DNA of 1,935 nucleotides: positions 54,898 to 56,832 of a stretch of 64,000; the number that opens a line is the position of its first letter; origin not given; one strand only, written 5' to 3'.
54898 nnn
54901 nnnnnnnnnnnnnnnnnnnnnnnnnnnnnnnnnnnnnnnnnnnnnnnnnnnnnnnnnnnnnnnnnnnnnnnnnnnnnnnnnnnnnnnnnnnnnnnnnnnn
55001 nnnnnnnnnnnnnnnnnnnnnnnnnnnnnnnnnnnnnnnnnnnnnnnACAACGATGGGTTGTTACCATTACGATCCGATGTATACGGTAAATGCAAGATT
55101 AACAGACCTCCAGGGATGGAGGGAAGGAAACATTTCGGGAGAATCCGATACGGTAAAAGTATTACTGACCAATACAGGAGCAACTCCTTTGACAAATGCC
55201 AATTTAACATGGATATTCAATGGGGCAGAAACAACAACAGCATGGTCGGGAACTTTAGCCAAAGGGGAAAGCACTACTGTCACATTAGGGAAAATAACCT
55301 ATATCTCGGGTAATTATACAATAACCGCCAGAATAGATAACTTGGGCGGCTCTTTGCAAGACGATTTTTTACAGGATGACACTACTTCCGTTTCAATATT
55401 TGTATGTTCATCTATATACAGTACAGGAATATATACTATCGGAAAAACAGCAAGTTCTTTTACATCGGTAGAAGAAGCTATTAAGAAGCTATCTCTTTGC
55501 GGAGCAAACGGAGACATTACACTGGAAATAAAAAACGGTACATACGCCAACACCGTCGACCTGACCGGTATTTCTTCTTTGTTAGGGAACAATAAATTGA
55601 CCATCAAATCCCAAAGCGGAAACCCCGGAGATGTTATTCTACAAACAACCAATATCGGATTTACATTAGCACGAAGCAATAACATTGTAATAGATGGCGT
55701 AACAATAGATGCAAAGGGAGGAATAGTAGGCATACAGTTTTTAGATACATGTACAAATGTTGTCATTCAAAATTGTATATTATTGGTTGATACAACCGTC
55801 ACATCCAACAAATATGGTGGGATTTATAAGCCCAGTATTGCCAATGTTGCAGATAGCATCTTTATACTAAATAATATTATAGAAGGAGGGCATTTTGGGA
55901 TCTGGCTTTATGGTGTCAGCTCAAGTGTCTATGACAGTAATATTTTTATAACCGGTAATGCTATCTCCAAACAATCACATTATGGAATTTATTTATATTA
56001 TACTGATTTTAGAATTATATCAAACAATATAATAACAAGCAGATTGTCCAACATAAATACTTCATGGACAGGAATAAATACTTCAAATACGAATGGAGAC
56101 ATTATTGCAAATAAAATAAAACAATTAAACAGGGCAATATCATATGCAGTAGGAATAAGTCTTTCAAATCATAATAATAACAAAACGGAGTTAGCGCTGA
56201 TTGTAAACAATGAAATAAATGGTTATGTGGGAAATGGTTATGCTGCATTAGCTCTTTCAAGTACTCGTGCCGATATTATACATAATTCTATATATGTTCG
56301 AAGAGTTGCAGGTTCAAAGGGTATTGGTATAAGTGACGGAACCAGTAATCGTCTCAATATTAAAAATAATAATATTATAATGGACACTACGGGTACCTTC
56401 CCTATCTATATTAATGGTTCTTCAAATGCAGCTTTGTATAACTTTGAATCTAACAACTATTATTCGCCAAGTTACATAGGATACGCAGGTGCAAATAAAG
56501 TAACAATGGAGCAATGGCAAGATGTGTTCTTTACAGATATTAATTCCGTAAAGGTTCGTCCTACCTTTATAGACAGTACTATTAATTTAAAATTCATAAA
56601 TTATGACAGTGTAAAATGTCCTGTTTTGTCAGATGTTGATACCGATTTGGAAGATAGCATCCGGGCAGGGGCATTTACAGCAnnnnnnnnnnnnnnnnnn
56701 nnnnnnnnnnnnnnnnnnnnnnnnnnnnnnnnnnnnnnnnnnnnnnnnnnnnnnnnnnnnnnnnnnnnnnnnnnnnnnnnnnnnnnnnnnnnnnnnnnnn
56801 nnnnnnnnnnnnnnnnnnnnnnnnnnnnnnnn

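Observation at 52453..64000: The largest gene in the window is missing from the ORF track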

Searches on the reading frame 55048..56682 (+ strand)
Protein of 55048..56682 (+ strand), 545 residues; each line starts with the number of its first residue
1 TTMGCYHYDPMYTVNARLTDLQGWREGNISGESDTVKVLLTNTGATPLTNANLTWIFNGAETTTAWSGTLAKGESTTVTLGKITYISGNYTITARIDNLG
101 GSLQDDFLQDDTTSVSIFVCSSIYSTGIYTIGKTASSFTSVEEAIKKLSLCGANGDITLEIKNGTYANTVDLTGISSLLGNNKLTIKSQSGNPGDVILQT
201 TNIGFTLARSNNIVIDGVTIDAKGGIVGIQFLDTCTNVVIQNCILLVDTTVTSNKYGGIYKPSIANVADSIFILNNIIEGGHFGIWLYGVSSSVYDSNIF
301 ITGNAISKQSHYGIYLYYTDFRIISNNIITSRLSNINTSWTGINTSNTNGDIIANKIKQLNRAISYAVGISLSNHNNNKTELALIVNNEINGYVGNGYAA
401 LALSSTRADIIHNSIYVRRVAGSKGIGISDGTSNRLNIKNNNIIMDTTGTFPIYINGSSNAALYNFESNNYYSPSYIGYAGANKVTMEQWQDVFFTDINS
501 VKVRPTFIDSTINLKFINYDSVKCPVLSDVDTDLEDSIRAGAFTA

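Call 22: search_solved_structures(query=A1, max_evalue=1)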
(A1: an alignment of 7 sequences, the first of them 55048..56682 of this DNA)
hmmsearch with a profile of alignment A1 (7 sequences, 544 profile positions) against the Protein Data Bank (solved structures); distinct sequences matched with E-value up to 1: 1.
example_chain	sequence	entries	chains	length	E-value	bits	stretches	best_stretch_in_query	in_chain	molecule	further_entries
6f7e_A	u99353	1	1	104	0.13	14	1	35-82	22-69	Putative secreted cellulose binding protein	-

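Call 30: predict_structure(alignment_id=A1)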
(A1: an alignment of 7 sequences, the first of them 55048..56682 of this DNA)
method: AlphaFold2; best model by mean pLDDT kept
length: 545 residues; sequences in the alignment: 7
mean_pLDDT: 86.7   pTM: 0.81
mean pLDDT of the five models: 86.7, 83.6, 81.9, 80.8, 79.1
residues with pLDDT >= 90: 320; 70-90: 167; 50-70: 36; < 50: 22
segments of 3 or more residues with pLDDT < 50: 1-10, 525-530, 540-545
pLDDT, mean of each block of 10 residues (from residue 1): 34 78 80 90 88 86 90 93 84 84 62 84 83 84 88 91 92 91 96 95 95 97 95 96 96 93 89 98 93 91 97 96 97 86 96 95 92 92 94 92 95 91 92 85 92 83 87 93 92 90 79 69 50 55 36
secondary structure, 60 per line:
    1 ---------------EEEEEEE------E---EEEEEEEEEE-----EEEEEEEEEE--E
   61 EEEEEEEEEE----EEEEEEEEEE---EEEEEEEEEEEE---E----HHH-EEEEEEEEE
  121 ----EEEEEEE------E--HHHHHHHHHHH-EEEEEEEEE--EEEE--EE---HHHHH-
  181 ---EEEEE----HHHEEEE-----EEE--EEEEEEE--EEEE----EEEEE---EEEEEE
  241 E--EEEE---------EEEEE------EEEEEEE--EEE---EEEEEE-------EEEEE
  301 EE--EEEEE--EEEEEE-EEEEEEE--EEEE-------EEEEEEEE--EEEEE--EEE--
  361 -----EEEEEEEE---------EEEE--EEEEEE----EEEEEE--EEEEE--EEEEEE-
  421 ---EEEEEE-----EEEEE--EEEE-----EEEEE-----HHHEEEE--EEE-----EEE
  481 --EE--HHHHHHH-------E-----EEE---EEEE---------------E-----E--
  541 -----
elements in order: E16-22 E33-42 E48-57 E60-70 E75-84 E88-99 E112-120 E125-131 H141-151 E153-161 E164-167 H175-179 E184-188 E196-199 E205-207 E210-216 E219-222 E227-231 E235-241 E244-247 E257-261 E268-274 E277-279 E283-288 E296-302 E305-309 E312-317 E319-325 E328-331 E339-346 E349-353 E356-358 E366-373 E383-386 E389-394 E399-404 E407-411 E414-419 E424-429 E435-439 E442-445 E451-455 E464-467 E470-472 E478-480 H487-493 E507-509 E513-516
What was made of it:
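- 55048..56682 (+): Module 2 (aa 866-1410): CARDB-like Ig domain plus right-handed β-helix. This is the module that was modelled. AF2 pLDDT 86.7, pTM 0.81: Ig sandwich at model residues 16-120 and β-helix at 125-480 (call 30).
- On Right-handed parallel β-helix / PbH1 (PF13229): AF2 shows about 13 coils at pLDDT above 90 (call 30).
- AF2 pLDDT 86.7 with Ig plus β-helix (call 30).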

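Call 32: search_protein_representatives(alignment_id=A1)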
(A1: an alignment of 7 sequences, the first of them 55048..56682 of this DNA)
Query: 7 sequences, 544 profile positions. Proteins with E-value up to 0.001 (for the whole library): 9784; up to 1e-10: 6091; up to 1e-30: 3189. The best 150 are listed.
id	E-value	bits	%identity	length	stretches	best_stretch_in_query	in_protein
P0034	0.0e+00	3772.7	-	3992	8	9-544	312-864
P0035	0.0e+00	3235.3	-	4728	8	2-543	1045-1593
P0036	0.0e+00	2970.8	-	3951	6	2-543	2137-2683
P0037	0.0e+00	2833.9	-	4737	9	5-543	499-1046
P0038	0.0e+00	2796.4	-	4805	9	2-544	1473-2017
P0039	0.0e+00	2612.5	-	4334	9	12-544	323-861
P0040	0.0e+00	2571.1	-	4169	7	2-540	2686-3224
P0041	0.0e+00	2459.3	-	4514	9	2-543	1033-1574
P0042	0.0e+00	2444.7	-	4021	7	2-543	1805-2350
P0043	0.0e+00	2406.6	-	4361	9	12-544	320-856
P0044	0.0e+00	2390.7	-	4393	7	12-543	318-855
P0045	0.0e+00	2381.7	-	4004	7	8-543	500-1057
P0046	0.0e+00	2367.1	-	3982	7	2-544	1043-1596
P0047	0.0e+00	2364.0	-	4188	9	2-544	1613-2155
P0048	0.0e+00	2298.2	-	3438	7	2-544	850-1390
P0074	0.0e+00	1546.0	-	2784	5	2-542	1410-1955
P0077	0.0e+00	1537.4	-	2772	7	10-544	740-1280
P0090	0.0e+00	1410.1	-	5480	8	3-541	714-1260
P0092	0.0e+00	1397.0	-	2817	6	2-543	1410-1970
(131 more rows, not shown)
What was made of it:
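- Tried and rejected: The exhaustive representative search found the identical full-length protein (call 32).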

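Call 35: fold_search(model_id=the predicted structure, library=pdb)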
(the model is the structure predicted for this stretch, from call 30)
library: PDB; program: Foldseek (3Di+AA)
matches with E <= 10: 1674; with E <= 0.001: 8
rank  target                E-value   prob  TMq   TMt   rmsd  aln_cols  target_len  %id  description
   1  2uve_A                5.2e-06  1.00  0.24  0.23  24.9       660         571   10  Structure of Yersinia enterocolitica Family 28 Exopolygalacturonase (released 2007-05-08)
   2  6f7k_A                2.1e-04  1.00  0.31  0.31  11.3       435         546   12  Crystal structure of Dettilon tailspike protein (gp208) (released 2018-12-19)
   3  2kl6_MODEL_1_A        2.9e-04  1.00  0.18  0.76   2.9       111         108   16  Solution NMR structure of the CARDB domain of PF1109 from Pyrococcus furiosus. Northeast Structural Genomics C (released 2009-08-25)
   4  3idu_B                4.4e-04  1.00  0.18  0.76   2.7       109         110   16  Crystal Structure of the CARDB domain of the PF1109 protein in complex with di-metal ions from Pyrococcus furiosus, No (released 2009-08-04)
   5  3idu_A                4.4e-04  1.00  0.17  0.71   2.8       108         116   16  Crystal Structure of the CARDB domain of the PF1109 protein in complex with di-metal ions from Pyrococcus furiosus, No (released 2009-08-04)
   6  6kqs_A                5.8e-04  1.00  0.41  0.36   7.4       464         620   11  Crystal Structure of GH136 lacto-N-biosidase from Eubacterium ramulus - selenomethionine derivative (released 2020-06-10)
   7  3wwg_A                9.1e-04  0.75  0.17  0.18  26.8       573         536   11  Crystal structure of the N-glycan-deficient variant N448A of isopullulanase complexed with isopanose (released 2014-11-12)
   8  6f7k_B                1.0e-03  1.00  0.39  0.39   7.6       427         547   11  Crystal structure of Dettilon tailspike protein (gp208) (released 2018-12-19)
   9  4pmh                  1.1e-03  1.00  0.23  0.31  11.9       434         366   12  The structure of rice weevil pectin methyl esterase (released 2014-11-12)
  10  4ozy                  1.4e-03  1.00  0.38  0.47   8.8       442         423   11  Crystal Structure of the periplasmic alginate epimerase AlgG T265N mutant (released 2015-03-04)
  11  5olq_A                1.4e-03  1.00  0.35  0.43   9.0       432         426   13  Rhamnogalacturonan lyase (released 2017-11-29)
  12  7ukj_A                1.5e-03  0.98  0.30  0.27  16.6       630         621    9  In situ cryo-EM structure of bacteriophage Sf6 portal:gp7 complex at 2.7A resolution (released 2022-12-21)
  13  2pyh_B                1.6e-03  1.00  0.40  0.55   8.7       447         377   12  Azotobacter vinelandii Mannuronan C-5 epimerase AlgE4 A-module complexed with mannuronan trisaccharide (released 2008-05-27)
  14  3vmp                  1.7e-03  1.00  0.16  0.14   9.9       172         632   14  Crystal structure of dextranase from Streptococcus mutans in complex with 4,5-epoxypentyl alpha-D-glucopyranoside (released 2012-02-15)
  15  5c1c                  2.1e-03  0.98  0.22  0.32  12.6       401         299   11  Crystal Structure of the Pectin Methylesterase from Aspergillus niger in Deglycosylated Form (released 2015-07-01)
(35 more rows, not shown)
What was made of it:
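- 55048..56682 (+): Foldseek matches the CARDB domain of PF1109 (TMt 0.76) and, weakly, β-helix enzymes and tailspikes (call 35).
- On CARDB (PF07705) Ig-like domain: The AF2 Ig sandwich matches CARDB structures 2kl6 and 3idu with TMt 0.71-0.76 (calls 30, 35).
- Closest known: CASH/PbH1 β-helix enzymes and phage tailspikes. Different: Identity is 9-14% (call 35).
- CARDB and β-helix fold matches (call 35). Foldseek matches to enzymes have 9-14% identity and TM at most 0.41 (call 35). The best Foldseek matches of the module's helix are enzymes or depolymerases: GH28 exopolygalacturonase 2uve, GH136 6kqs, AlgG 4ozy, AlgE4 2pyh, rhamnogalacturonan lyase 5olq and phage tailspikes (call 35). The matches are weak (E = 5e-6 to 1e-3, 9-14% identity, TM at most 0.41; call 35).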

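Call 36: find_encoding_contigs(protein=P0034, flank=10000, max_places=4)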
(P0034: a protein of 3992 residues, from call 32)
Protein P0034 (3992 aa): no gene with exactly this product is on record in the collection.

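Call 37: list_cluster_members(proteins=[P0034, P0077])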
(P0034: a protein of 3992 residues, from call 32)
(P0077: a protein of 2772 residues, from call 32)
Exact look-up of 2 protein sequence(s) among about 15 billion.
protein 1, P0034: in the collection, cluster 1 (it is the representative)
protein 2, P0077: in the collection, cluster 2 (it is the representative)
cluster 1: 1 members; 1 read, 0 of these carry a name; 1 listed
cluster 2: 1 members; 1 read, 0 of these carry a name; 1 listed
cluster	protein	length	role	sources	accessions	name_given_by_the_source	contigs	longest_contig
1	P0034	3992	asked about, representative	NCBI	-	-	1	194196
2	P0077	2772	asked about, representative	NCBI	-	-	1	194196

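Call 63: find_homologous_proteins(query=A1, max_evalue=1e-20)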
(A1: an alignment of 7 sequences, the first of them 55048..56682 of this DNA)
Query A1 (7 sequences) (545 aa, profile of the alignment): 3 proteins with E <= 1e-20 among 8000 candidates.
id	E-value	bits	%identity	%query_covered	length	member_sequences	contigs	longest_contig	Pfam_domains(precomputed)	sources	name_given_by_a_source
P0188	1.2e-146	508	33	80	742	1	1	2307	-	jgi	jgi:hypothetical protein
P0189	1.8e-37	147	26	78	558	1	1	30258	PF18962.8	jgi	jgi:parallel beta-helix repeat protein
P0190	4.7e-23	100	27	78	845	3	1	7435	PF13229.13,PF05048.20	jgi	jgi:parallel beta-helix repeat protein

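Call 77: search_protein_families(library=pfam, proteins=[P0035], max_evalue=0.001)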
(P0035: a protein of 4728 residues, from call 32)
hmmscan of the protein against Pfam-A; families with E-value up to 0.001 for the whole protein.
P0035 (4728 aa): 3 families
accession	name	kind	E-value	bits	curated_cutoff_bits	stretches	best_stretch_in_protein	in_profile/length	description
PF13229.12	Beta_helix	-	6.5e-27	94.5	25.9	3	2414-2590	9-158/158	Right handed beta helix region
PF05048.19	NosD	-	1.3e-14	54.6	23.6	0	2326-2484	41-178/212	Periplasmic copper-binding protein (NosD)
PF18962.6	Por_Secre_tail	-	2.7e-07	31.2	27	1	4652-4726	3-75/75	Secretion system C-terminal sorting domain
